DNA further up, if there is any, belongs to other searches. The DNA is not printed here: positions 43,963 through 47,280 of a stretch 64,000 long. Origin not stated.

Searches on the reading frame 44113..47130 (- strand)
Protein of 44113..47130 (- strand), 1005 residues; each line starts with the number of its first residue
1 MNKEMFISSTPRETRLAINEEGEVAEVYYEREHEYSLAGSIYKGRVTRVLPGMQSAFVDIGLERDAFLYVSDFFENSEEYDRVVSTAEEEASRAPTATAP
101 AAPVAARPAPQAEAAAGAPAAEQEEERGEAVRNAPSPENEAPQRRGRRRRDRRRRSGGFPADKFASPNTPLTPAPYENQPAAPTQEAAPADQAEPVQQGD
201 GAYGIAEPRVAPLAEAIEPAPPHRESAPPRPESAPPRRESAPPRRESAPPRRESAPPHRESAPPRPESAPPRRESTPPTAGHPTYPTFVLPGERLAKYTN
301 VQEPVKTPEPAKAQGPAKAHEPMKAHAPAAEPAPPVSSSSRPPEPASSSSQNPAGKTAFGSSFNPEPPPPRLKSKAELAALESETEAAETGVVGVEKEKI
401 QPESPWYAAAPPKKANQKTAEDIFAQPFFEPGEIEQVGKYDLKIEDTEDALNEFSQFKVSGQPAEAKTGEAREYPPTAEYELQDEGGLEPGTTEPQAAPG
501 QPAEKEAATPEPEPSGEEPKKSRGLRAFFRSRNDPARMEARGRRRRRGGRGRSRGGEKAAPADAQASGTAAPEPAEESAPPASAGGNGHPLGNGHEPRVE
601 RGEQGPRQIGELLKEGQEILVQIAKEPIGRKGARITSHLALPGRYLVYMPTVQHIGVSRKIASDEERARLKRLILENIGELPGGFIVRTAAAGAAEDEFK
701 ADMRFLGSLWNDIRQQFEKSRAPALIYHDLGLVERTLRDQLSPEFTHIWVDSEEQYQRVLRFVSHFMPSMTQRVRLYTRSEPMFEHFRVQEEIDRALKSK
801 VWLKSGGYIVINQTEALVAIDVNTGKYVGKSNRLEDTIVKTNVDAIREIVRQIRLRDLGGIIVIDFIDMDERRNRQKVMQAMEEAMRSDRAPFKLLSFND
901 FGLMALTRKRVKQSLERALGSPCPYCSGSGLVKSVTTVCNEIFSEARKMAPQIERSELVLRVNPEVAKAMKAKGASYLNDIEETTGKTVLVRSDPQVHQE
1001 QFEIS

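Call 61: search_protein_families(library=pfam, proteins=[window:44113-47130:-], max_evalue=0.00001)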
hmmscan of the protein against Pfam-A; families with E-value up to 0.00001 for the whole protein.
window:44113-47130:- (1005 aa): 2 families
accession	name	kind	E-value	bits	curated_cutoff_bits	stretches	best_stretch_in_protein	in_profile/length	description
PF10150.14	RNase_E_G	-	1.5e-102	343.1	25.5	1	641-911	2-270/270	Ribonuclease E/G family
PF20833.2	RNase_E_G_Thio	-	2.6e-08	34.3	26.8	1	922-1004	1-83/86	RNase E/G, Thioredoxin-like domain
